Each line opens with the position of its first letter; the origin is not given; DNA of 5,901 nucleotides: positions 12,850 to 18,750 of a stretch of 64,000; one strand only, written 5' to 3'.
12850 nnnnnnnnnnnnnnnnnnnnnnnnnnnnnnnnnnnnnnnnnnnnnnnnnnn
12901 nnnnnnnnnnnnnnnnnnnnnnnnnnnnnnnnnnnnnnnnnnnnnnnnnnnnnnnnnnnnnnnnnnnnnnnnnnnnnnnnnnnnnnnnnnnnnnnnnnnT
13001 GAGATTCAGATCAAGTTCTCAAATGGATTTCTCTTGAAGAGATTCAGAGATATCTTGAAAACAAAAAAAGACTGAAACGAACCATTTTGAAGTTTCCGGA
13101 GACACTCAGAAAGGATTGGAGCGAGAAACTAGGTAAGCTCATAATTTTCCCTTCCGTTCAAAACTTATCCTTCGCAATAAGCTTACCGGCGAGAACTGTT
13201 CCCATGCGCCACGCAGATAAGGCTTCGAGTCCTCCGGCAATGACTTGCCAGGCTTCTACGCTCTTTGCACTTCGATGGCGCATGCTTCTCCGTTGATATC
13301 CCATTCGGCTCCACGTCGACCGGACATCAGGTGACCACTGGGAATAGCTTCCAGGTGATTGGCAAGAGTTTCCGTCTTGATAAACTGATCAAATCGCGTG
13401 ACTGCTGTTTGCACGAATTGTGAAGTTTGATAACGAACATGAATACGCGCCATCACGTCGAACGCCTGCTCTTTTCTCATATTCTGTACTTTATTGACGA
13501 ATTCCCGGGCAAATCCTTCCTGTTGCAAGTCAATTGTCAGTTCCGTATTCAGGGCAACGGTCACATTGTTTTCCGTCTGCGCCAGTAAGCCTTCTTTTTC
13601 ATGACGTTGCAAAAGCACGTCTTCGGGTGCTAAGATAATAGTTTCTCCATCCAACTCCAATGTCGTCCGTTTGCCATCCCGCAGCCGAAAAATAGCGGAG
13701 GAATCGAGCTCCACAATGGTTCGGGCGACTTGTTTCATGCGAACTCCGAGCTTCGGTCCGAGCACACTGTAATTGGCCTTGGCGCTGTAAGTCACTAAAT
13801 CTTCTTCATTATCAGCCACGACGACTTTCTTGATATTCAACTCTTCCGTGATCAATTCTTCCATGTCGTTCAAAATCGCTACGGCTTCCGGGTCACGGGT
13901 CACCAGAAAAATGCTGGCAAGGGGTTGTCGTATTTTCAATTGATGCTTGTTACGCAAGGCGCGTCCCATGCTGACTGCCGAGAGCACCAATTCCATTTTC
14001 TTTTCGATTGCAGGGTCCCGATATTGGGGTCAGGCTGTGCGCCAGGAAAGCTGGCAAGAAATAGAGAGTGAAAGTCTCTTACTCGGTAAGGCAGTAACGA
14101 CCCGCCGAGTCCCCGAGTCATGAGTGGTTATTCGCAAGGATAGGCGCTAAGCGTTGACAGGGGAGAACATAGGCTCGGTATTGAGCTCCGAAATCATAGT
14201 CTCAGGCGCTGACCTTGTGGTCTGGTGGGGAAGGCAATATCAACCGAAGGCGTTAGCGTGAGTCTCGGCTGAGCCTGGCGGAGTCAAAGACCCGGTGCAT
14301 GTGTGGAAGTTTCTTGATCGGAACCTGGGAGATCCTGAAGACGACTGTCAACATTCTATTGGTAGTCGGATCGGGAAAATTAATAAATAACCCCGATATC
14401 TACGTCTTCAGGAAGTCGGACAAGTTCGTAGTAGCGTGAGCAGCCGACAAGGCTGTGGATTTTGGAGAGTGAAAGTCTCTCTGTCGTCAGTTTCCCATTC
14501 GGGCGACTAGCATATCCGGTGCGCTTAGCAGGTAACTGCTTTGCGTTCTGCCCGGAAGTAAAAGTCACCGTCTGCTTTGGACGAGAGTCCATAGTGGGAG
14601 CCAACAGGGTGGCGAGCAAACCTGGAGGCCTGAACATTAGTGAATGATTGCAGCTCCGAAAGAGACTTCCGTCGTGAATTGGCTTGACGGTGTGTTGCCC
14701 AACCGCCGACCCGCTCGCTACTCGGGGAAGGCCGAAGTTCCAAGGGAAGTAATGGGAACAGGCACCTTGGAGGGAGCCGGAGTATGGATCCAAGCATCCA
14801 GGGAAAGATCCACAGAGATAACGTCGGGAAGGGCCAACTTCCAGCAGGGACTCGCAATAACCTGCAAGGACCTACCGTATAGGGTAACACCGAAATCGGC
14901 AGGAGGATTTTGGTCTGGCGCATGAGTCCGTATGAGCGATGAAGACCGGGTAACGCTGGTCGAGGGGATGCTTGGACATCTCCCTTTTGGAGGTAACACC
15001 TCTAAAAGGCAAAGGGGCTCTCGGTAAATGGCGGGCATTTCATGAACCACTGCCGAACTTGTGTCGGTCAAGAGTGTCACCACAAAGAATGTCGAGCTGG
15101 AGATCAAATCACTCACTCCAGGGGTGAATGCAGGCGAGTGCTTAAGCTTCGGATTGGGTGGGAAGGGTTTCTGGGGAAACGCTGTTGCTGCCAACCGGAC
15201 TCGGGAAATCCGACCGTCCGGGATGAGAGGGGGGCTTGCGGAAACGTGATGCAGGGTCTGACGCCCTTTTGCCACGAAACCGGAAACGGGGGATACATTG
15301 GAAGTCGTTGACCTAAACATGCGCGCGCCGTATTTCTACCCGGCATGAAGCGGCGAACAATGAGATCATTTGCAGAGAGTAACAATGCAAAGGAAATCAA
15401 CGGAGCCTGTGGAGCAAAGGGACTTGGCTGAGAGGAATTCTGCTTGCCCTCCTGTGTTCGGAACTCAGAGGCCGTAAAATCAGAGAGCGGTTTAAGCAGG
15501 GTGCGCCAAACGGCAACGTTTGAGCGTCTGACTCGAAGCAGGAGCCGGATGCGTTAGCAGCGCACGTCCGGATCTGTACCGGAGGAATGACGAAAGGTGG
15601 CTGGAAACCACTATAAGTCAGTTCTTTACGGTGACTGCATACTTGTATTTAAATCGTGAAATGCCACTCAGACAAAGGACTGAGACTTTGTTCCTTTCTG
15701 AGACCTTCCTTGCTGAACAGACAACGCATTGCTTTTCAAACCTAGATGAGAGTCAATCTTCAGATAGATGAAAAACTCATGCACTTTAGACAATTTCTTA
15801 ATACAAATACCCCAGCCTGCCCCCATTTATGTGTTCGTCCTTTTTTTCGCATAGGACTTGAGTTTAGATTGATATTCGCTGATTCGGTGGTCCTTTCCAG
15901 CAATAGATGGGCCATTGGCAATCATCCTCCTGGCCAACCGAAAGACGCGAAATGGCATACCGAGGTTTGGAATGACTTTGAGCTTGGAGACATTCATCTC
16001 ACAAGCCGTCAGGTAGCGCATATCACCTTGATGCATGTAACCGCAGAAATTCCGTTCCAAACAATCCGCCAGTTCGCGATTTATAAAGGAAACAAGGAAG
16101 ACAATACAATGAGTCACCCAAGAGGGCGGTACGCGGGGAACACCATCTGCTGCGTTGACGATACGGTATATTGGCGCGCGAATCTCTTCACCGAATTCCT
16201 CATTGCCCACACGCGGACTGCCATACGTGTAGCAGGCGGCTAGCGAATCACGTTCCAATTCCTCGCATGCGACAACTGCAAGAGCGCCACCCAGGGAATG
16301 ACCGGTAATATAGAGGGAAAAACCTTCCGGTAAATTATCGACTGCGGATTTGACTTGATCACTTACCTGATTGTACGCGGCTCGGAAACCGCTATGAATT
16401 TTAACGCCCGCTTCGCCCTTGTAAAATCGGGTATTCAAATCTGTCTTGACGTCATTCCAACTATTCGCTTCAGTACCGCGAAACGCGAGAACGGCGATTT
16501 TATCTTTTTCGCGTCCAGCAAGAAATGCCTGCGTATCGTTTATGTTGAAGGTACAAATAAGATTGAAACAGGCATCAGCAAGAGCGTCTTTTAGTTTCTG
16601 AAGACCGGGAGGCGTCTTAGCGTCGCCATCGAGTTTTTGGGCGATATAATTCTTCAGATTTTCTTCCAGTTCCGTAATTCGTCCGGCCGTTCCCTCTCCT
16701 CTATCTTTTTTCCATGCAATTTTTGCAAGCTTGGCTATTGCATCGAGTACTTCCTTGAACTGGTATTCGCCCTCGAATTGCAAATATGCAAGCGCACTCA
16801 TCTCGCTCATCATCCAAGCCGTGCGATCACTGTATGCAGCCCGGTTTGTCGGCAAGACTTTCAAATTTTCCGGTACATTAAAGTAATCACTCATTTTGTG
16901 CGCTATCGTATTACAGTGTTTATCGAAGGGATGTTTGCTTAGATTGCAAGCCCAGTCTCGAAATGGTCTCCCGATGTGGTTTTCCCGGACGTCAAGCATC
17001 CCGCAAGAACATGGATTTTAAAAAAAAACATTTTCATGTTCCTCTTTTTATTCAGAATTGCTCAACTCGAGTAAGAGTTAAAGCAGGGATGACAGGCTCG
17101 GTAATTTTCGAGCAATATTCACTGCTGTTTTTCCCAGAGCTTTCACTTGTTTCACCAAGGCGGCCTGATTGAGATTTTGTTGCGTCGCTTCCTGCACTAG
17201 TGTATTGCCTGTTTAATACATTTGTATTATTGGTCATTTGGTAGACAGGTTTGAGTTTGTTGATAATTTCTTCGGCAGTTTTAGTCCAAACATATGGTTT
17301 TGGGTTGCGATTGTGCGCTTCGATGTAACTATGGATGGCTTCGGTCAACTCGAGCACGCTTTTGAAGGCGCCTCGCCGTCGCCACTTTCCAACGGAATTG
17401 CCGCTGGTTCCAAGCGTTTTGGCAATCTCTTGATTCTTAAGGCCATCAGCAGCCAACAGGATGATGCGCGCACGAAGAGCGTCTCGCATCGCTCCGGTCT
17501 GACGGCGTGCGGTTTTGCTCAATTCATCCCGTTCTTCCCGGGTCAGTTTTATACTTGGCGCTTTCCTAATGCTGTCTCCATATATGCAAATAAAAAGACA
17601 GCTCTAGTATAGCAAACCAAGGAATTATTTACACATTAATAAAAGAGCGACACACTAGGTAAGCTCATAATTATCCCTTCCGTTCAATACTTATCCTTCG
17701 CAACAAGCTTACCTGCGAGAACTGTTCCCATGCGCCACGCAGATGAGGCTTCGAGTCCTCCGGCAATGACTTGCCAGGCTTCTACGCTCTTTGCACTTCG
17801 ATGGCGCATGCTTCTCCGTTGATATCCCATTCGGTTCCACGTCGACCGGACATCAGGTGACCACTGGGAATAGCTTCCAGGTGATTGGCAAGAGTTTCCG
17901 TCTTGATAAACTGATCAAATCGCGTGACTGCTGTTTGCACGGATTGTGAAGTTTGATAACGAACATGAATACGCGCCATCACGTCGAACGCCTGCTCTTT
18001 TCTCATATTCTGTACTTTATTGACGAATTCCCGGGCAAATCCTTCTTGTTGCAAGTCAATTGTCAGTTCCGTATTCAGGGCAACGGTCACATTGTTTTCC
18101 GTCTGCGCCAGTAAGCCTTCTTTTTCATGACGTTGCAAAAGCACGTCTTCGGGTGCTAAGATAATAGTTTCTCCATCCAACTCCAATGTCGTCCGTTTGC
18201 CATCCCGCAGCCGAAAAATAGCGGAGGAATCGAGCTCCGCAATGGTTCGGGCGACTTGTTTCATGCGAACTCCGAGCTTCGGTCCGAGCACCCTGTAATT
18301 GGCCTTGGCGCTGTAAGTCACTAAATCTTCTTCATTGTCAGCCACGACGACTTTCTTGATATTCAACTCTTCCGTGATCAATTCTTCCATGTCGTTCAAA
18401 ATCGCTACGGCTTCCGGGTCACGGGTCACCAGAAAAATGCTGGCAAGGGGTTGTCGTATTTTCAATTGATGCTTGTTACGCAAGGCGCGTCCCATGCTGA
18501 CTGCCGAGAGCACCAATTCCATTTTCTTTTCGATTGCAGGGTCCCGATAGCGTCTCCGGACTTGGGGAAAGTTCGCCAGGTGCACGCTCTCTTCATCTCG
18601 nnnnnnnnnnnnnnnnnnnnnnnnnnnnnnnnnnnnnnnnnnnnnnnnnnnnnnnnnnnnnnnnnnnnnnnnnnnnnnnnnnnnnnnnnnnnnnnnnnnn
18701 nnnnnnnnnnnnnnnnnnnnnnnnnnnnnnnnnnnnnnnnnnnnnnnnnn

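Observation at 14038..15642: ORF-less group II intron adjacent to a detached ileS 3' fragment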

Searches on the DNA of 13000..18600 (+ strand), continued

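Call 16: get_annotated_region(hit=H18, flank=3000)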
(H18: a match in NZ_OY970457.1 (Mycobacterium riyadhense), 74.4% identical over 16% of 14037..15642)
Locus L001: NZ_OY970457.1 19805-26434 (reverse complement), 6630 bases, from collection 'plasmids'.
description: Mycobacterium riyadhense strain DSM 45176 isolate human plasmid Mriy_45176_p1
organism: Mycobacterium riyadhense (NCBI taxid 486698)
taxonomy: Bacteria; Actinomycetota; Actinomycetes; Mycobacteriales; Mycobacteriaceae; Mycobacterium; Mycobacterium riyadhense
host: -; source: -; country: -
typing (MOB-suite, as given by PLSDB): non-mobilizable; replicon rep_cluster_1586
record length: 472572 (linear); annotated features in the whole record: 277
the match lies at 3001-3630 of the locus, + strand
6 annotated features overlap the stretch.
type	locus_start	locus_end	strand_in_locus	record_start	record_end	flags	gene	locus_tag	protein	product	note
CDS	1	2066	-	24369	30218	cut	-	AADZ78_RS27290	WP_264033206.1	PE family protein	-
CDS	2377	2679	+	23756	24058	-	-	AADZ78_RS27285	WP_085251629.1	group II intron maturase-specific domain-containing protein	-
CDS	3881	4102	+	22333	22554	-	-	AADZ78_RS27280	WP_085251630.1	AbrB/MazE/SpoVT family DNA-binding domain-containing protein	-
CDS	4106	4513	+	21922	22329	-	-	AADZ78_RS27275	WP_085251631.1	type II toxin-antitoxin system VapC family toxin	-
CDS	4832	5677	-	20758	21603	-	-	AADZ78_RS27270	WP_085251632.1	DUF4436 domain-containing protein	-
CDS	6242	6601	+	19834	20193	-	-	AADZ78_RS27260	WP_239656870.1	hypothetical protein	-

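Call 17: get_annotated_region(hit=H1, flank=3500)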
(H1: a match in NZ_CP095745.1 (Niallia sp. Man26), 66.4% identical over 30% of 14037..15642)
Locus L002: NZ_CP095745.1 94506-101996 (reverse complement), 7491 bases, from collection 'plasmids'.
description: Niallia sp. Man26 plasmid unnamed1, complete sequence
organism: Niallia sp. Man26 (NCBI taxid 2912824)
taxonomy: Bacteria; Bacillota; Bacilli; Bacillales; Bacillaceae; Niallia; Niallia sp. Man26
host: -; source: Penaeus monodon,whole organism,intestine of black tiger shrimp; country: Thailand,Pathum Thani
typing (MOB-suite, as given by PLSDB): mobilizable; relaxase MOBP
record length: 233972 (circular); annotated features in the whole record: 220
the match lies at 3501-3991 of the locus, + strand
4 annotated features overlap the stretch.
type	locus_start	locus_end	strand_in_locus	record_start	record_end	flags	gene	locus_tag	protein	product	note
CDS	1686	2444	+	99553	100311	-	-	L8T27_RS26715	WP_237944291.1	hypothetical protein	-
CDS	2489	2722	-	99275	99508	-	-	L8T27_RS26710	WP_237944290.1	hypothetical protein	-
CDS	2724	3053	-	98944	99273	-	-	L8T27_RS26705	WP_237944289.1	winged helix-turn-helix domain-containing protein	-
CDS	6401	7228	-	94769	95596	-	-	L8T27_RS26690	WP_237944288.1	STAS domain-containing protein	-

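Call 18: get_annotated_region(hit=H20, flank=3500)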
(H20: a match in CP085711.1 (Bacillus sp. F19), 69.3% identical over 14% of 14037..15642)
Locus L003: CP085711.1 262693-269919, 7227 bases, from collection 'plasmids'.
description: Bacillus sp. F19 plasmid unnamed, complete sequence
organism: Bacillus sp. F19 (NCBI taxid 2884833)
taxonomy: Bacteria; Bacillota; Bacilli; Bacillales; Bacillaceae; Bacillus; Bacillus sp. F19
host: -; source: single cell,soil; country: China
typing (MOB-suite, as given by PLSDB): non-mobilizable
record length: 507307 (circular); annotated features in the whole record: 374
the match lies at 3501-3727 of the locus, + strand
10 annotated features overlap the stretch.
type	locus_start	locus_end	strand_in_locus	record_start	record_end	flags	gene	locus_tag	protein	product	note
CDS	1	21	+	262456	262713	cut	-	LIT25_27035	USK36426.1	hypothetical protein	-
CDS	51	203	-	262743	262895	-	-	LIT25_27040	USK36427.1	hypothetical protein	-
CDS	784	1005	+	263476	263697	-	-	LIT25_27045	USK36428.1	hypothetical protein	-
CDS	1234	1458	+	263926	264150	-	-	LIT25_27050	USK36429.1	hypothetical protein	-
CDS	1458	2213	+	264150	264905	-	-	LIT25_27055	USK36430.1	hypothetical protein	-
CDS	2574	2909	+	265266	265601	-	-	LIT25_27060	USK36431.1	nucleotidyltransferase domain-containing protein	-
CDS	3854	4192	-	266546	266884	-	-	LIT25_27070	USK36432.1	YhcN/YlaJ family sporulation lipoprotein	-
CDS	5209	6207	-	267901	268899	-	-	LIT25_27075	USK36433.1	LacI family DNA-binding transcriptional regulator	-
CDS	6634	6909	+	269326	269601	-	-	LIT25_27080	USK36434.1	SemiSWEET transporter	-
CDS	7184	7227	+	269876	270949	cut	-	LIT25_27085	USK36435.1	extracellular solute-binding protein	-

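Call 19: get_annotated_region(hit=H3, flank=3500)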
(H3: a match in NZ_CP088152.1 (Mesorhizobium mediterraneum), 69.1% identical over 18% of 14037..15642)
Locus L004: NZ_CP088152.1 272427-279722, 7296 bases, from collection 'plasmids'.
description: Mesorhizobium mediterraneum strain R31 plasmid unnamed1, complete sequence
organism: Mesorhizobium mediterraneum (NCBI taxid 43617)
taxonomy: Bacteria; Pseudomonadota; Alphaproteobacteria; Hyphomicrobiales; Phyllobacteriaceae; Mesorhizobium; Mesorhizobium mediterraneum
host: -; source: Cicer arietinum L.,cell culture,radical nodules from chickpea plants; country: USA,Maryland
typing (MOB-suite, as given by PLSDB): mobilizable; relaxase MOBP
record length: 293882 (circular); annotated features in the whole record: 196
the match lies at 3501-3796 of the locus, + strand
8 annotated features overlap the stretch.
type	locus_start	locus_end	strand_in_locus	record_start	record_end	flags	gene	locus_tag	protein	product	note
CDS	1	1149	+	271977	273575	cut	-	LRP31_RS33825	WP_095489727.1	long-chain fatty acid--CoA ligase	-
CDS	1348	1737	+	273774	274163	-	-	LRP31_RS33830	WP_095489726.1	helix-turn-helix domain-containing protein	-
CDS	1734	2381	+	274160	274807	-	-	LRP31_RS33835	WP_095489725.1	IS3 family transposase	-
CDS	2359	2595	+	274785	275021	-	-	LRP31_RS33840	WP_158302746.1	integrase core domain-containing protein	GO:0015074 - DNA integration [Evidence IEA]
CDS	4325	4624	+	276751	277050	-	-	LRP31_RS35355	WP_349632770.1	reverse transcriptase domain-containing protein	-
CDS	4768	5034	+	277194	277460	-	-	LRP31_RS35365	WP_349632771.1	hypothetical protein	-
CDS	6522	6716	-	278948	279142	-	-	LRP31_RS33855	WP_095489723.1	hypothetical protein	-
CDS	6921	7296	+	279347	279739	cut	-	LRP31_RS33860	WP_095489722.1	hypothetical protein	-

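Call 21: search_rna_families(sources=[L001, L002, L003, L004], threshold=evalue, max_evalue=0.01)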
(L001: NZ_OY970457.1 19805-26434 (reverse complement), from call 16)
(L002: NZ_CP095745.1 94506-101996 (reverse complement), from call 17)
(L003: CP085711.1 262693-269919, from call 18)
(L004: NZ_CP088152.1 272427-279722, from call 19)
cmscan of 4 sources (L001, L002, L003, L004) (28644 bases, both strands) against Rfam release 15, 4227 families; matches with E-value up to 0.01: 4.
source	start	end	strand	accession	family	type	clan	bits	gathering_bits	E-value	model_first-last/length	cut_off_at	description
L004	3537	3758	+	RF02005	group-II-D1D4-6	Intron;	CL00102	187.5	49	2.6e-55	1-225/225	no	Group II catalytic intron D1-D4-6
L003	3409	3525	+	RF02005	group-II-D1D4-6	Intron;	CL00102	68.4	49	2.3e-17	1-225/225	no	Group II catalytic intron D1-D4-6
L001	2718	2894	+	RF02003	group-II-D1D4-4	Intron;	CL00102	44.3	49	6.1e-07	1-138/138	no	Group II catalytic intron D1-D4-4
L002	3388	3501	+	RF02005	group-II-D1D4-6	Intron;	CL00102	40.1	49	2.6e-08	1-225/225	no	Group II catalytic intron D1-D4-6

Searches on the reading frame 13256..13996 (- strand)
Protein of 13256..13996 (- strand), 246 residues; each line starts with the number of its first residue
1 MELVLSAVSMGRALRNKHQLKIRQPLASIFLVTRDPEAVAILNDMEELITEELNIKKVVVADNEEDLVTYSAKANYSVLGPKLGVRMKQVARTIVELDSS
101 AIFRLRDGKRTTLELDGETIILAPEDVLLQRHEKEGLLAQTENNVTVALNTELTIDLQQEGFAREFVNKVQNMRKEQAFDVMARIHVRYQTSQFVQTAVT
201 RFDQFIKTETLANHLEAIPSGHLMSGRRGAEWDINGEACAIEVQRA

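Call 8: search_protein_families(library=pfam, proteins=[window:13256-13996:-], max_evalue=0.01)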
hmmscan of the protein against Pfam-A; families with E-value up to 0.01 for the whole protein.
window:13256-13996:- (246 aa): 1 family
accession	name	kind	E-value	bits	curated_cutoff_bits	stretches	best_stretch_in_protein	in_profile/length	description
PF19302.4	DUF5915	-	8.7e-60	202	27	1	46-245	1-194/195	Domain of unknown function (DUF5915)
